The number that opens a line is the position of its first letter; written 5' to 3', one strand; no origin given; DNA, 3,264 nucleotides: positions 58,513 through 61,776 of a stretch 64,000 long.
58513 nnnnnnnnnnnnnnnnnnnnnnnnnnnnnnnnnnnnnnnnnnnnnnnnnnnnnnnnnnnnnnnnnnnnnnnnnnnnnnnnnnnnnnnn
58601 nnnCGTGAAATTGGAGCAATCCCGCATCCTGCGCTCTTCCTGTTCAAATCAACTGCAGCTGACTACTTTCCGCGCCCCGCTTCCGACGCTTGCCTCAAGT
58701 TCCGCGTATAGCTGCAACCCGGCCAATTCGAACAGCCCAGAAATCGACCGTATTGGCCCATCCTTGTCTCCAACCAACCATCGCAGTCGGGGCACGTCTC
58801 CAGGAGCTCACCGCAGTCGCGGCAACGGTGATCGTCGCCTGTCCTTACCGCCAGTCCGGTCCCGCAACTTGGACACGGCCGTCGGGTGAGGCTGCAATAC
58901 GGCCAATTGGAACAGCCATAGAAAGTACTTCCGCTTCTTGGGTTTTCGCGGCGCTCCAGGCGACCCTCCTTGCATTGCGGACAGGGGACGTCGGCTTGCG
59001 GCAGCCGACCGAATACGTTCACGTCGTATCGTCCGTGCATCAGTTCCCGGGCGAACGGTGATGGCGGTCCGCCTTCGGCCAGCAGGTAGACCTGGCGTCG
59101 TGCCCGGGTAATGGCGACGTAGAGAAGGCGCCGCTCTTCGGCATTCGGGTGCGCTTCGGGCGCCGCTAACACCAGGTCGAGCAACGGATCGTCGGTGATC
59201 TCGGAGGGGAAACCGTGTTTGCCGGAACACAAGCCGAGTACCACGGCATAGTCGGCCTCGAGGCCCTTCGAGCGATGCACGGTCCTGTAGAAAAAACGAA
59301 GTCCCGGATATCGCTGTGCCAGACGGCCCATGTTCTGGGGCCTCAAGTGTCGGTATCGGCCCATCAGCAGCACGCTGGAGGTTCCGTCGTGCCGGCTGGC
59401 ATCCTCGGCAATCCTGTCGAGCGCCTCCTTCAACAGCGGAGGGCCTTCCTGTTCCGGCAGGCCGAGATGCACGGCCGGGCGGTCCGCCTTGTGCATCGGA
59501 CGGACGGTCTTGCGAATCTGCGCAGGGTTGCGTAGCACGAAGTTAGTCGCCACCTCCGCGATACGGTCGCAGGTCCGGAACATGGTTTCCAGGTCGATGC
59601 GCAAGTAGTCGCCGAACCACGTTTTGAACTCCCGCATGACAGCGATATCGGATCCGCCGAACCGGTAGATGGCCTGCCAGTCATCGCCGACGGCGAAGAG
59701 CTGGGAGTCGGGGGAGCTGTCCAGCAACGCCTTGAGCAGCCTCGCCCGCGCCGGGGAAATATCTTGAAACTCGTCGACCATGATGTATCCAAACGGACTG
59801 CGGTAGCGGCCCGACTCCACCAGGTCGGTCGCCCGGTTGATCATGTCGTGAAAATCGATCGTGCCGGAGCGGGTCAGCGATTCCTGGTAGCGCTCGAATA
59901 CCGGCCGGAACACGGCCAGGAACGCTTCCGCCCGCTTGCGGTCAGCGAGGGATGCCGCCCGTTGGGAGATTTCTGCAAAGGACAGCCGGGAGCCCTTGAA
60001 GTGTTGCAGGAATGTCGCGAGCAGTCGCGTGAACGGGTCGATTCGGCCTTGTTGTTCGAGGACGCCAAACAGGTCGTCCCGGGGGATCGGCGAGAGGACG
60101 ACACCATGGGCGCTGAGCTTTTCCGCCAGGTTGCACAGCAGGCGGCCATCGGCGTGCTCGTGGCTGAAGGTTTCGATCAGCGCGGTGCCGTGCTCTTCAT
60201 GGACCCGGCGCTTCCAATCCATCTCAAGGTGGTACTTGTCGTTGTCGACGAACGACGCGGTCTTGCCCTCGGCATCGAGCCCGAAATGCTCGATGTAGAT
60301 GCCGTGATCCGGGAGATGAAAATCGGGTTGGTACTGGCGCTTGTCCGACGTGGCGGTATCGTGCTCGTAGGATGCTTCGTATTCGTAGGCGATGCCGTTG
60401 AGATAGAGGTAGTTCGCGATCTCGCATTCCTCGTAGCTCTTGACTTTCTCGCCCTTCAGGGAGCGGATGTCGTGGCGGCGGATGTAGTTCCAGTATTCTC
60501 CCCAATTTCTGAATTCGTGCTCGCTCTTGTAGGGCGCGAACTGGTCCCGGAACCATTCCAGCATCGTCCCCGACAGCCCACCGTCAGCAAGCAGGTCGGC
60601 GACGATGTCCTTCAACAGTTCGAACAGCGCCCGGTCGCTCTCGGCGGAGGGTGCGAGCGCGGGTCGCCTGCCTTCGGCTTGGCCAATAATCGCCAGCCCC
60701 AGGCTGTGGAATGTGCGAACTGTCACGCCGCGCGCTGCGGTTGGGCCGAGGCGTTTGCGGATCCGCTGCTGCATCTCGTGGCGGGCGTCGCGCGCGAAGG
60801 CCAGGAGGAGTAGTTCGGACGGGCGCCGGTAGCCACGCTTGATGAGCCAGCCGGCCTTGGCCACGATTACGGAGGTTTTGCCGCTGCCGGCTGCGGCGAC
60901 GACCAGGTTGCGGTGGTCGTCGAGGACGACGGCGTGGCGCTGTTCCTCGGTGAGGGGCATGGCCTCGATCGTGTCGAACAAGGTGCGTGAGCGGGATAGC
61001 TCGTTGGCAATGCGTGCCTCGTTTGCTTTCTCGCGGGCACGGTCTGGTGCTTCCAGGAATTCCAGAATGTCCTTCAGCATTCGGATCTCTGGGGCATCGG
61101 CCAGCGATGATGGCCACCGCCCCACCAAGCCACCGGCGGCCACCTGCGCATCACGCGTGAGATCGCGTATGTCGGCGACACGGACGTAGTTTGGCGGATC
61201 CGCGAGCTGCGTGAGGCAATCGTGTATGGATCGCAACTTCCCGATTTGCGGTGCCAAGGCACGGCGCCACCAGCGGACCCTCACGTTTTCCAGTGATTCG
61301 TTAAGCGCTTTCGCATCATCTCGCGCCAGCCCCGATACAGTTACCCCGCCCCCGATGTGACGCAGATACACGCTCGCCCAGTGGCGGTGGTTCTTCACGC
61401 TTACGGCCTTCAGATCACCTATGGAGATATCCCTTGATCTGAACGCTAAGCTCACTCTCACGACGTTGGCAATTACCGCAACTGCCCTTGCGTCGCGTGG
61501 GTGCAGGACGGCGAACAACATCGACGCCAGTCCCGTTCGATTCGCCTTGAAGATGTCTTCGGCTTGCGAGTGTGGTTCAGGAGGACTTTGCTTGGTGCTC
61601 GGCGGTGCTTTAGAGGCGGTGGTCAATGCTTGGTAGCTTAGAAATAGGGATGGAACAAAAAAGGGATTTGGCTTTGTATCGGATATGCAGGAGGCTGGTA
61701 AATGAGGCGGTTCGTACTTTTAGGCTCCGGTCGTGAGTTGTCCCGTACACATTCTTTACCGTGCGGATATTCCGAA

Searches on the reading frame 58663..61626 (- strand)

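Call 64: search_protein_families(library=pfam, proteins=[window:58663-61626:-], max_evalue=0.001)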
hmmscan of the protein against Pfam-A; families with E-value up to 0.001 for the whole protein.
window:58663-61626:- (987 aa): 5 families
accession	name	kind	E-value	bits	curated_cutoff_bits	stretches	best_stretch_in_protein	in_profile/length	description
PF00580.27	UvrD-helicase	-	4.3e-46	158.2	23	1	225-669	1-268/271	UvrD/REP helicase N-terminal domain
PF01396.24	Zn_ribbon_Top1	-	3.7e-19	68.7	32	2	943-978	2-37/39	Topoisomerase DNA binding C4 zinc finger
PF13245.12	AAA_19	-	8.1e-16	58.9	25.1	1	229-656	1-133/134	AAA domain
PF13361.12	UvrD_C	-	2.7e-12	47.2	25.6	1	782-848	291-345/350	UvrD-like helicase C-terminal domain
PF13538.12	UvrD_C_2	-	3.3e-10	40.1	27.4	1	825-849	27-52/52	UvrD-like helicase C-terminal domain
